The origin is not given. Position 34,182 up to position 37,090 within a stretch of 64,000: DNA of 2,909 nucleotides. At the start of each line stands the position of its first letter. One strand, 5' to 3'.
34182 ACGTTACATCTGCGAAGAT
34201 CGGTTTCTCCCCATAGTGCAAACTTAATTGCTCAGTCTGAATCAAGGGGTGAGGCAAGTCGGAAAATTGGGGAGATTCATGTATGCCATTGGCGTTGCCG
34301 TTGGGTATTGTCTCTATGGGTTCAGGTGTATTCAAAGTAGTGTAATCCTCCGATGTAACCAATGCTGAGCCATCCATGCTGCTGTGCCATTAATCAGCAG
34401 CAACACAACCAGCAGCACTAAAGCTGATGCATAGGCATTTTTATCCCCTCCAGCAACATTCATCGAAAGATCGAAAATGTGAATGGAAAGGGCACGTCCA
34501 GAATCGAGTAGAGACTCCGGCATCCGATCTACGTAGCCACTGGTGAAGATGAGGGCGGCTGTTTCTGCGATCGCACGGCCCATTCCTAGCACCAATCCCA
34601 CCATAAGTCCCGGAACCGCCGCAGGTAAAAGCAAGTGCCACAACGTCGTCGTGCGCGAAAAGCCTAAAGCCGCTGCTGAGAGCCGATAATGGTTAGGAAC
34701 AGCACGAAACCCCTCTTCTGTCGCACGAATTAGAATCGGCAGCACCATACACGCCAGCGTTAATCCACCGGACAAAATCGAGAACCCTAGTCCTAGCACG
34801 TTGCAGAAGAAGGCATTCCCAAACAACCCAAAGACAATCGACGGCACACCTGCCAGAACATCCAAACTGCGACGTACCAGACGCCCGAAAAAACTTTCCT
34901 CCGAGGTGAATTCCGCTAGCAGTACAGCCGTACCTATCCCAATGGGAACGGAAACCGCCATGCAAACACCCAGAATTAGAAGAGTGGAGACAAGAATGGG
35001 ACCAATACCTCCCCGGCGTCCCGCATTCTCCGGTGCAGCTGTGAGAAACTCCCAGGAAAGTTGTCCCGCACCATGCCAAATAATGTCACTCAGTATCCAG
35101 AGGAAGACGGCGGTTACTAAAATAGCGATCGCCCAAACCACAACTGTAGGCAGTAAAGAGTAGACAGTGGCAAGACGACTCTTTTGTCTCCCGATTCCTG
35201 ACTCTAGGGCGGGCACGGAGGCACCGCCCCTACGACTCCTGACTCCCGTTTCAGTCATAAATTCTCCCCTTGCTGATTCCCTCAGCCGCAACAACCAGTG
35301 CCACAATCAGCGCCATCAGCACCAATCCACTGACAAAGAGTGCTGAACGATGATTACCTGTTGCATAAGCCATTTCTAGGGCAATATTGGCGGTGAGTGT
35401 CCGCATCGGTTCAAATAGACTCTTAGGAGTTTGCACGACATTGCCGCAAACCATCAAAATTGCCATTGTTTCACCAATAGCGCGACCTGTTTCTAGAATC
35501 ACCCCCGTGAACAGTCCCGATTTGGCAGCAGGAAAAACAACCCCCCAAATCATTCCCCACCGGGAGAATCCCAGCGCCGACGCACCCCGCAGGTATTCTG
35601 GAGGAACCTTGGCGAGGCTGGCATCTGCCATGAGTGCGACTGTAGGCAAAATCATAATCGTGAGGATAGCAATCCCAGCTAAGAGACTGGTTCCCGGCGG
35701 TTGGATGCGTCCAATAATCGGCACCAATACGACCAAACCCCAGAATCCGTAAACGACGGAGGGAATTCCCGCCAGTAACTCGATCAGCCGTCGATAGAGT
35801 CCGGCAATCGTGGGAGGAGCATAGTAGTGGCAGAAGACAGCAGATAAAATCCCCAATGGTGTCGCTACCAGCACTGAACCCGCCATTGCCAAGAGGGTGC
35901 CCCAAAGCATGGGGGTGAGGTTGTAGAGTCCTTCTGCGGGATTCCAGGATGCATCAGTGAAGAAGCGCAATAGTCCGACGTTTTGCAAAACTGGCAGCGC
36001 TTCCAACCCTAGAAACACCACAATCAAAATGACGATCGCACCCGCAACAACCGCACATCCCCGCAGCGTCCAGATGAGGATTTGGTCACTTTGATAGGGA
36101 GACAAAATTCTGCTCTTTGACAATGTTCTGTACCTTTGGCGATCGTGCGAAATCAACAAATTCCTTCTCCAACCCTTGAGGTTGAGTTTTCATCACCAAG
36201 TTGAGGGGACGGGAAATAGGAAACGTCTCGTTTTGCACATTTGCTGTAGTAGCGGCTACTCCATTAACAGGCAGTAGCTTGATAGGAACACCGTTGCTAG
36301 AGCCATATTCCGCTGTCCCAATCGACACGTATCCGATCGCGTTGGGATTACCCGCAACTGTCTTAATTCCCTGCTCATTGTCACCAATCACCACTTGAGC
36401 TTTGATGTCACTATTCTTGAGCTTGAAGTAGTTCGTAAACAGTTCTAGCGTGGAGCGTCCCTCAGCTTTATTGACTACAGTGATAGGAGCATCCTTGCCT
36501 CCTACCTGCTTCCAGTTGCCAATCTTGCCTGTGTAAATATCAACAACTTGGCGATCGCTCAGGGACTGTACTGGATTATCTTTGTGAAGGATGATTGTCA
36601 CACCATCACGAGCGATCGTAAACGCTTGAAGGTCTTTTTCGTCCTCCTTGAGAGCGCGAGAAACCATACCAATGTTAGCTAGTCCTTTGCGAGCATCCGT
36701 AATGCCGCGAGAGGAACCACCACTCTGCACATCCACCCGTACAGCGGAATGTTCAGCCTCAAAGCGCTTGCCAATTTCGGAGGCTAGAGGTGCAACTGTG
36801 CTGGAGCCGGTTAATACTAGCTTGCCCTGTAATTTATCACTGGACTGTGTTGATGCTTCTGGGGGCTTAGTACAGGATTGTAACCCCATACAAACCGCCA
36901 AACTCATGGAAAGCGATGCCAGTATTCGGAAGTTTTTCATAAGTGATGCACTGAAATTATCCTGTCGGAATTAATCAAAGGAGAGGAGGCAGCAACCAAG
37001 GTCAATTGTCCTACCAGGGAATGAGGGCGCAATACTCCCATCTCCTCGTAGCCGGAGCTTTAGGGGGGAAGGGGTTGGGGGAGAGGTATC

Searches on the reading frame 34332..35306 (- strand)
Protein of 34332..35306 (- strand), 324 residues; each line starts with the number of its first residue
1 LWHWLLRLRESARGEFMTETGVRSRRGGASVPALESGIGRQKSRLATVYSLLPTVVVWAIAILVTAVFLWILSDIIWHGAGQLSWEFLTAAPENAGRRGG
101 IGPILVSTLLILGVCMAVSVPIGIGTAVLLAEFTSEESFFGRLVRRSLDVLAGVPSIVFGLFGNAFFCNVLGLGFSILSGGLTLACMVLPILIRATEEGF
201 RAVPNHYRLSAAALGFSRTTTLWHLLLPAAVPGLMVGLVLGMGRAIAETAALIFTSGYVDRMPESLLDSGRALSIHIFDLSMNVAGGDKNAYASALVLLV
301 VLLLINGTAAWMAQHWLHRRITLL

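Call 6: search_protein_families(library=ncbifam, proteins=[window:34332-35306:-], max_evalue=0.00001)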
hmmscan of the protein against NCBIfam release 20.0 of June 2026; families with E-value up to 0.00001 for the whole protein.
window:34332-35306:- (324 aa): 15 families
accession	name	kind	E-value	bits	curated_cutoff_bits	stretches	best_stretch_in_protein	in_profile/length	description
TIGR00974.1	3a0107s02c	equivalog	1.4e-73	247.5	193.45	1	54-315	5-269/272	phosphate ABC transporter permease PstA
TIGR02138.1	phosphate_pstC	equivalog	7.2e-38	130.3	196.45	1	54-315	16-294/296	phosphate ABC transporter permease subunit PstC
NF008430.0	PRK11268.1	equivalog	6.2e-29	101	439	1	66-309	43-286/295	phosphate ABC transporter permease PstA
NF008435.0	PRK11275.1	equivalog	4e-16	59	502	1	172-305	165-296/319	phosphate ABC transporter permease PstC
NF006939.0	PRK09421.1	equivalog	1.2e-12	47.8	262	1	109-320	16-223/230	molybdate ABC transporter permease subunit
TIGR02141.1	modB_ABC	equivalog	2e-11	44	182.6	1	155-304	47-197/208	molybdate ABC transporter permease subunit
TIGR02139.1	permease_CysT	equivalog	6.4e-10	39.1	246.1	1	173-261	128-216/265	sulfate ABC transporter permease subunit CysT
TIGR01581.1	Mo_ABC_porter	hypoth_equivalog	1e-09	38.3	210.3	1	163-302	89-219/225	ABC transporter permease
NF038017.1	ABC_perm1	subfamily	7.1e-09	35.9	100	1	113-261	8-155/184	ABC transporter permease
NF008208.0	PRK10971.1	equivalog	1.3e-07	31.4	415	1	159-265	122-228/277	sulfate/thiosulfate ABC transporter permease CysT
TIGR01097.1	PhnE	equivalog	2e-07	30.8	216.7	1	56-235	10-185/252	phosphonate ABC transporter, permease protein PhnE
TIGR03416.1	ABC_choXWV_perm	equivalog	3e-07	30.2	363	1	106-239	93-212/267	choline ABC transporter permease subunit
TIGR01183.1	ntrB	equivalog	3.5e-07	30.1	209.05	1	186-255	91-160/202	nitrate ABC transporter permease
NF040839.1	tungstate_WtpB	equivalog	4e-07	29.9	340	1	107-259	48-207/251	tungstate ABC transporter permease WtpB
TIGR00969.1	3a0106s02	subfamily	8.1e-07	28.8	240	1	57-303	19-262/272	sulfate ABC transporter permease subunit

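Call 7: search_protein_families(library=pfam, proteins=[window:34332-35306:-], max_evalue=0.00001)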
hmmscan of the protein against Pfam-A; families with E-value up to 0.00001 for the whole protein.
window:34332-35306:- (324 aa): 1 family
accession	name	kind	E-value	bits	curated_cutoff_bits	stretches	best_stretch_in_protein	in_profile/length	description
PF00528.27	BPD_transp_1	-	1.1e-18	68.1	26.4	1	123-320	1-181/184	Binding-protein-dependent transport system inner membrane component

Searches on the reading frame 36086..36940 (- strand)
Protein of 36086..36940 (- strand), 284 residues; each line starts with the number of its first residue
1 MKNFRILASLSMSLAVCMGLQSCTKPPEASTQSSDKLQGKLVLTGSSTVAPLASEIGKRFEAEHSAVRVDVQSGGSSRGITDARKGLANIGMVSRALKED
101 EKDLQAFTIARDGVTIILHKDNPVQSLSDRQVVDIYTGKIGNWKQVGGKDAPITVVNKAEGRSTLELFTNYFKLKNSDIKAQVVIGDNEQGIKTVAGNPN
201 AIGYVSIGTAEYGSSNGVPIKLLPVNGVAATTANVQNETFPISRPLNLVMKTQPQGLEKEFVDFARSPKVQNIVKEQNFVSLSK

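Call 6: search_protein_families(library=ncbifam, proteins=[window:36086-36940:-], max_evalue=0.00001)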
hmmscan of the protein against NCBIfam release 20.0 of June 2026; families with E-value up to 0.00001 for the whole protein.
window:36086-36940:- (284 aa): 2 families
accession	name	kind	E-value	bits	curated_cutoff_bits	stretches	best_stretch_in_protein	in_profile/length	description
TIGR02136.1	ptsS_2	subfamily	3.9e-59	200.3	206.6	1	7-281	9-294/295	phosphate ABC transporter substrate-binding protein PstS family protein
TIGR00975.1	3a0107s03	equivalog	2.3e-12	46.6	205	1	44-200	4-178/315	phosphate ABC transporter substrate-binding protein PstS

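Call 7: search_protein_families(library=pfam, proteins=[window:36086-36940:-], max_evalue=0.00001)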
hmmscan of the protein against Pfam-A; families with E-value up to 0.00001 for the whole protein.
window:36086-36940:- (284 aa): 3 families
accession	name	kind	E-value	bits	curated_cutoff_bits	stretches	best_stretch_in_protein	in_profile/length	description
PF12849.12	PBP_like_2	-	7.4e-42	144.4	27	1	31-267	2-265/267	PBP superfamily domain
PF13531.11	SBP_bac_11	-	1.2e-08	35.4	25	1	43-277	3-224/227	Bacterial extracellular solute-binding protein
PF12727.12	PBP_like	-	3.4e-08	33.3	27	1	59-204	3-149/193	PBP superfamily domain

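Call 75: search_solved_structures(query=window:36086-36940:-, max_evalue=1e-8, show_alignments=3)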
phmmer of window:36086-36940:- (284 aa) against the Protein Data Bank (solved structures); distinct sequences matched with E-value up to 1e-8: 11.
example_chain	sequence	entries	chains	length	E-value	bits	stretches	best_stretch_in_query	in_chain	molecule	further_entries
4gd5_A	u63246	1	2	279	1.3e-43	152.5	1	35-281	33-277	Phosphate ABC transporter, phosphate-binding protein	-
4q8r_A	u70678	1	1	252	1.9e-43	152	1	41-281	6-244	Phosphate ABC transporter, phosphate-binding protein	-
1twy_A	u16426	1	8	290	3.5e-32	115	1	38-280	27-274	ABC transporter, periplasmic substrate-binding protein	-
4h1x_A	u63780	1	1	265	7.8e-32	113.9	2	28-146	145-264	Phosphate-binding protein pstS 2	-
4ecf_A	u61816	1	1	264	4.7e-29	104.8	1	41-277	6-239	ABC-type phosphate transport system, periplasmic component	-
4exl_A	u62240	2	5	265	2e-24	89.6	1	41-280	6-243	Phosphate-binding protein pstS 1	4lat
4n13_A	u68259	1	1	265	1e-22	84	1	40-282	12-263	Phosphate ABC transporter, periplasmic phosphate-binding protein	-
9l8j_A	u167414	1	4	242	1.7e-17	66.9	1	40-274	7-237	Sll0540 protein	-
4omb_A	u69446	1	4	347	1.2e-12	51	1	4-282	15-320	Phosphate binding protein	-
4pqj_A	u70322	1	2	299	3.9e-12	49.3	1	31-282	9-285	Phosphate binding protein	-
4jwo_A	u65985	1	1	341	1.2e-11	47.7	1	27-282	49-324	Phosphate binding protein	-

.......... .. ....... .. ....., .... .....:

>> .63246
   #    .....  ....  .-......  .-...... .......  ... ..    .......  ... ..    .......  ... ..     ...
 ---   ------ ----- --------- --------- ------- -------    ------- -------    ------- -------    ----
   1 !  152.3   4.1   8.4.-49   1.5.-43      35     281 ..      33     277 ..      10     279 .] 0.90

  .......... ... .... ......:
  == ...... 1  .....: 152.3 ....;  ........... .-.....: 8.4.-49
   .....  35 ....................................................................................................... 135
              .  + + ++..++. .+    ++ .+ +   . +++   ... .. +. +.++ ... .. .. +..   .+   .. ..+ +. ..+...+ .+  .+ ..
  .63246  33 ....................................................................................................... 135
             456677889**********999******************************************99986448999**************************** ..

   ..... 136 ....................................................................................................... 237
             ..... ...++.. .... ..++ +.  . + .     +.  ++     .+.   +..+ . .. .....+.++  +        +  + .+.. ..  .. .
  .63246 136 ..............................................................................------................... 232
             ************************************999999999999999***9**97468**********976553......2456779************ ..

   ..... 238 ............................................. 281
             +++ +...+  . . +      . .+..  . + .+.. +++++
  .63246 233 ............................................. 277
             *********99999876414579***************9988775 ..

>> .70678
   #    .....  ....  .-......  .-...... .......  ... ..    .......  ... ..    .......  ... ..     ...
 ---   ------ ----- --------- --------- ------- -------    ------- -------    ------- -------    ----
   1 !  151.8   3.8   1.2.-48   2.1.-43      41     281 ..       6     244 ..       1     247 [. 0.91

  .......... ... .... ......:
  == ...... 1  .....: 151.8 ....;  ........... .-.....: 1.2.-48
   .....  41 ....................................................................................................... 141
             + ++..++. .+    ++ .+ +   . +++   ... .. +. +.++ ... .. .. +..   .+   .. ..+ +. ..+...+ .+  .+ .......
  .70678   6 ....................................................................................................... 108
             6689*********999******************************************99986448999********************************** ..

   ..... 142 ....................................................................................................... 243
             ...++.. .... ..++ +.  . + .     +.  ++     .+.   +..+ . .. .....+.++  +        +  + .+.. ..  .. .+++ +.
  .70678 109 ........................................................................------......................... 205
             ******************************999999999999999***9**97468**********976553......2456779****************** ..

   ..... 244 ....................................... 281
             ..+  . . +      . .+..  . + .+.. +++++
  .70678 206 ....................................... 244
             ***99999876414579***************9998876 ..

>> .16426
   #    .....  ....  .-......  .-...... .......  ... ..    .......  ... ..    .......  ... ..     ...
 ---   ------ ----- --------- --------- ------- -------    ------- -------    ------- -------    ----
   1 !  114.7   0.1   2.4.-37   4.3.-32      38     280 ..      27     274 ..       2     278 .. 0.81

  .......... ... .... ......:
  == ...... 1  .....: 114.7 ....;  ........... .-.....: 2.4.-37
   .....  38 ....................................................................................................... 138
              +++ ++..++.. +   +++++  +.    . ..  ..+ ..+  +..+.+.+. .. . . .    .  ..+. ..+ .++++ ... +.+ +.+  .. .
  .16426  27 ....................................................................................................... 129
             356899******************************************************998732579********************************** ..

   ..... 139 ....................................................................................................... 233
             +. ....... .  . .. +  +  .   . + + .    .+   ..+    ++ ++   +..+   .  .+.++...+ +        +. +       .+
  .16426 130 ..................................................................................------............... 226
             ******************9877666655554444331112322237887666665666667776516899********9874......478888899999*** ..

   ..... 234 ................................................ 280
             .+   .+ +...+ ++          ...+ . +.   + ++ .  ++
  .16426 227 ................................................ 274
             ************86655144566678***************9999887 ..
